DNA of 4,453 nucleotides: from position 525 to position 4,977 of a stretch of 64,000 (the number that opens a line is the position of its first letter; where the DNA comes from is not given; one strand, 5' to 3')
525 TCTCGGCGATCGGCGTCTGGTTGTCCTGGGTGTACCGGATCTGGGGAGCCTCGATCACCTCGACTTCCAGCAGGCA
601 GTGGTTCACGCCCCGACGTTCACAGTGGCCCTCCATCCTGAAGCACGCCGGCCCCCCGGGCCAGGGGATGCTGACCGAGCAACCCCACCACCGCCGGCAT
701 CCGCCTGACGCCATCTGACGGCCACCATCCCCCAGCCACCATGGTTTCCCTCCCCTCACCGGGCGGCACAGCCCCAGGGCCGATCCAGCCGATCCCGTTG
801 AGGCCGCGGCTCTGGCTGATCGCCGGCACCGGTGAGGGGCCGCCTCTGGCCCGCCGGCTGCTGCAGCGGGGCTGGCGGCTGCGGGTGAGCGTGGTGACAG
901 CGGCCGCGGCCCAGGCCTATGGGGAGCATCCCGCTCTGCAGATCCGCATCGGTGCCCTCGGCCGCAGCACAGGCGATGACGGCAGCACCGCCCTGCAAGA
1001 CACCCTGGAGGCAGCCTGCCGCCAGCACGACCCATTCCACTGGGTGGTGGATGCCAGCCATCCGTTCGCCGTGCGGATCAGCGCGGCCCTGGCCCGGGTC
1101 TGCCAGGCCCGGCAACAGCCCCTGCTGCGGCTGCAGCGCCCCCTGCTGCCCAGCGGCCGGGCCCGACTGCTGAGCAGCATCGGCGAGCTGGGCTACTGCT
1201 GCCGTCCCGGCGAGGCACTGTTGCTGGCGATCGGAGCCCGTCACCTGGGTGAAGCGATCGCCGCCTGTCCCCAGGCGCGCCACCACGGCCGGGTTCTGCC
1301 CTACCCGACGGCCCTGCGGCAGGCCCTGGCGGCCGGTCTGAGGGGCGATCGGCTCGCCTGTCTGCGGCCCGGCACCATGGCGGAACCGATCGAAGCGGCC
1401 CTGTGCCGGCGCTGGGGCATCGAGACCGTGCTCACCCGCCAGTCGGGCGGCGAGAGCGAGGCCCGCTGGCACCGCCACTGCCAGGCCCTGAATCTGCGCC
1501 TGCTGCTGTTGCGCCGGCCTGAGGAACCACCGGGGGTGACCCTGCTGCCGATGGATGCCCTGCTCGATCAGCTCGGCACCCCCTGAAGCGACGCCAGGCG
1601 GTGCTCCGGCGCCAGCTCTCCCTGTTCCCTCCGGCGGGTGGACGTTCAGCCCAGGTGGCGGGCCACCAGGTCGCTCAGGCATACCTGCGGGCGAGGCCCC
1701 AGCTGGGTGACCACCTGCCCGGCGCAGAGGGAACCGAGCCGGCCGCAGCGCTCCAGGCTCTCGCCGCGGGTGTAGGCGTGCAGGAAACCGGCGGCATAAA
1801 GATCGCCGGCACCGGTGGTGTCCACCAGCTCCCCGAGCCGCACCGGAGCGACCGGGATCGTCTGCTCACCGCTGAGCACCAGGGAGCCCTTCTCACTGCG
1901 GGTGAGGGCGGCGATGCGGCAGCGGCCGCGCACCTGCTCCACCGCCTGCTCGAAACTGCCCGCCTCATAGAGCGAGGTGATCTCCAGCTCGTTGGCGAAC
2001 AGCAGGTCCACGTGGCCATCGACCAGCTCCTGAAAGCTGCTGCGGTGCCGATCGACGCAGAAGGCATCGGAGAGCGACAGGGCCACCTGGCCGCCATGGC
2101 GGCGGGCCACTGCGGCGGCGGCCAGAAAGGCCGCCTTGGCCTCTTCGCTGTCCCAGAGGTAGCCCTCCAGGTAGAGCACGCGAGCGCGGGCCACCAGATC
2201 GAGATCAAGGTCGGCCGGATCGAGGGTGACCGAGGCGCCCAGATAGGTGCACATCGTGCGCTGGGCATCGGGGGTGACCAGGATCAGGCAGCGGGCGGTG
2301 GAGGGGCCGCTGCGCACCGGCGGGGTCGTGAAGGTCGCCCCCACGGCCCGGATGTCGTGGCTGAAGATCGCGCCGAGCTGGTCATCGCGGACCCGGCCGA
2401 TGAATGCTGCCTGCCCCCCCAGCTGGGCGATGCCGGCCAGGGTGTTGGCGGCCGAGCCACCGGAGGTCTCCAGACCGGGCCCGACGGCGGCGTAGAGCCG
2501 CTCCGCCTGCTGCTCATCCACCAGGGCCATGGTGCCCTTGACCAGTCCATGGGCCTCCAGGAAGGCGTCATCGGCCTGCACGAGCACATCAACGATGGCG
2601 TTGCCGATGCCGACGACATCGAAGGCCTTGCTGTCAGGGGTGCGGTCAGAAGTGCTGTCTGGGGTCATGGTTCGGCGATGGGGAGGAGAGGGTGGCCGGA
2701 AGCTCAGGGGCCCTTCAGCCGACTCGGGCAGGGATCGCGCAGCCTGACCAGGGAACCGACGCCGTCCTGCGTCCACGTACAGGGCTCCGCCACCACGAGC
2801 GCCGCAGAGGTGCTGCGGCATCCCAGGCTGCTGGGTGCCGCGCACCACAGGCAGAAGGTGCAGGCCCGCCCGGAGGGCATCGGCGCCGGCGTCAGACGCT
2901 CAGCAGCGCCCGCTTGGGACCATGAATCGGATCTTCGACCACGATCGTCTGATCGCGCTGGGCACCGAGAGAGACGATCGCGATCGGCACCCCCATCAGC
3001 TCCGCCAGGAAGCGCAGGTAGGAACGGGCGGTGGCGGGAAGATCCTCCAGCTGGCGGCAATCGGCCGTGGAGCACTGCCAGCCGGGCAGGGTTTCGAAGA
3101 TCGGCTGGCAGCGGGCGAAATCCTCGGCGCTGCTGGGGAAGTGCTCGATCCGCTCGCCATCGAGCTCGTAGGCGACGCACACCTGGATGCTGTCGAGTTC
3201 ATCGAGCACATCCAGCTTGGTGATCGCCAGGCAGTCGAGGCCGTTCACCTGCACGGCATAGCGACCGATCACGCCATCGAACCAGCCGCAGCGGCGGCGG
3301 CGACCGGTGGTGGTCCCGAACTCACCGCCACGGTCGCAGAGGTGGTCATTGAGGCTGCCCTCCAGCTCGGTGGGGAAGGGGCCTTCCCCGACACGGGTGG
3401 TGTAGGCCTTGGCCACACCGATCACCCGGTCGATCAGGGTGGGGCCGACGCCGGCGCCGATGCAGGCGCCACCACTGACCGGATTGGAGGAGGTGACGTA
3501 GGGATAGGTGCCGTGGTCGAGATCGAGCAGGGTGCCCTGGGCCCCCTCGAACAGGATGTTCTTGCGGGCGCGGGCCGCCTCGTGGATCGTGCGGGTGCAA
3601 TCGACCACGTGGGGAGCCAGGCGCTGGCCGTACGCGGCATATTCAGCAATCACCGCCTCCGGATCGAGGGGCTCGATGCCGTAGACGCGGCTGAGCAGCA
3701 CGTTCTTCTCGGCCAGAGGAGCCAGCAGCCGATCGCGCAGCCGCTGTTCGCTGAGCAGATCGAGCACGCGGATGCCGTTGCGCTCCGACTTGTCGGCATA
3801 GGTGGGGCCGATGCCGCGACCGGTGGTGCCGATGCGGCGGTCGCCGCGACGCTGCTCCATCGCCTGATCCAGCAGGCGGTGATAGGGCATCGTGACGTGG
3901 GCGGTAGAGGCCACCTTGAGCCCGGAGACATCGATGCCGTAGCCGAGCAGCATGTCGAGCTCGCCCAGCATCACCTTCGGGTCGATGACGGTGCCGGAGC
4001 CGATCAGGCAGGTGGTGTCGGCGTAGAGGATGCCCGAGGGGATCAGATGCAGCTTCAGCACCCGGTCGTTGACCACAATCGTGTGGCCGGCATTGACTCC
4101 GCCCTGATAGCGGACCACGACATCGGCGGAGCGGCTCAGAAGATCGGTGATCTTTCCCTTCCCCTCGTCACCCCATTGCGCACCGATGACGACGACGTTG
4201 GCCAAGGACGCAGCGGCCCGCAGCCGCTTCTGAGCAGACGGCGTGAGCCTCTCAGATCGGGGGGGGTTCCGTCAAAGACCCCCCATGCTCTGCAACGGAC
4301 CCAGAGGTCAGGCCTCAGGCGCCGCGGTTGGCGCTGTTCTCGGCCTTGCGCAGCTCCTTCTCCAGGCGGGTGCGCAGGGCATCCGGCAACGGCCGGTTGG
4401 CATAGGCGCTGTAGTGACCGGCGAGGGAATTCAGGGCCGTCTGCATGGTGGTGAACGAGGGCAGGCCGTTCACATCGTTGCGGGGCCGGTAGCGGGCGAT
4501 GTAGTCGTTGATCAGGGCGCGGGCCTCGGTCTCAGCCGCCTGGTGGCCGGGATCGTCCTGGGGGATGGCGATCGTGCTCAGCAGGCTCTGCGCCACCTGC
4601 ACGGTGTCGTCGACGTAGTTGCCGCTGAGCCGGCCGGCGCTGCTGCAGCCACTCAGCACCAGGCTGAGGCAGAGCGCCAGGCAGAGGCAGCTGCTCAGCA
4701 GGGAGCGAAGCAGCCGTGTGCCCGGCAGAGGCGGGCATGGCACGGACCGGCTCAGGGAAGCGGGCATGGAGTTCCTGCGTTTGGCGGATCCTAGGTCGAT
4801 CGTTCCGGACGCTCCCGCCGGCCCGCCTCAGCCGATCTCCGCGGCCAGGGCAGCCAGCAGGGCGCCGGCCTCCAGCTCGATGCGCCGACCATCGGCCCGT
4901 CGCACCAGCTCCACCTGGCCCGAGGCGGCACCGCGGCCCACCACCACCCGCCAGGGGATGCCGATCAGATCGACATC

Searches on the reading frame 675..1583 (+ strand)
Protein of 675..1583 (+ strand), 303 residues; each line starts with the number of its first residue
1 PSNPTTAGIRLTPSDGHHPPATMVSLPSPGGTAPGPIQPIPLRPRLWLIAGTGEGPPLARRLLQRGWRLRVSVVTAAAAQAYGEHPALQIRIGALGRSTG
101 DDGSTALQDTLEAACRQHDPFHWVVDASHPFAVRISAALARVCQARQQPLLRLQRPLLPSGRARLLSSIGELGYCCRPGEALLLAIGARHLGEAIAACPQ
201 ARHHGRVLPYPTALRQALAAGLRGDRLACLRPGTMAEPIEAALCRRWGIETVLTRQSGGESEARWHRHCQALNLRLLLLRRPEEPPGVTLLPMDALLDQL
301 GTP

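Call 35: search_protein_families(library=ncbifam, proteins=[window:675-1583:+], max_evalue=0.00001)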
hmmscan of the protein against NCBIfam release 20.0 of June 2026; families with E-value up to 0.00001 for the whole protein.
window:675-1583:+ (303 aa): 6 families
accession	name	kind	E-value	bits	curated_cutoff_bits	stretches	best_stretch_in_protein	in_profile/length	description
TIGR00715.1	precor6x_red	equivalog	1.8e-32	113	129.85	1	45-288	2-238/256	precorrin-6A reductase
NF005970.0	PRK08057.1-4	equivalog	7.8e-30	103.8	245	1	45-283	1-233/256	cobalt-precorrin-6A reductase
NF005968.0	PRK08057.1-2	equivalog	1.1e-17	64.6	231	1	45-296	3-238/248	cobalt-precorrin-6A reductase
NF005967.0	PRK08057.1-1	equivalog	2.8e-15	56.3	358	1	44-283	4-235/263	cobalt-precorrin-6A reductase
NF005971.0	PRK08057.1-5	equivalog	2.9e-09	36.9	431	1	69-282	27-224/248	cobalt-precorrin-6A reductase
NF005969.0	PRK08057.1-3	equivalog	9.9e-07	28.4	302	1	47-286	6-222/243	cobalt-precorrin-6A reductase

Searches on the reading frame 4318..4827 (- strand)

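Call 35: search_protein_families(library=ncbifam, proteins=[window:4318-4827:-], max_evalue=0.00001)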
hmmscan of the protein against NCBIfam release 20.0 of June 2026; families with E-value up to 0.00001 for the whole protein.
window:4318-4827:- (170 aa): 1 family
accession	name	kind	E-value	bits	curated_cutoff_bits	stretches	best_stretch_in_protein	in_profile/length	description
TIGR03044.1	PS_II_psb27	equivalog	1.2e-52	177.6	117.35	1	38-169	2-135/135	photosystem II protein Psb27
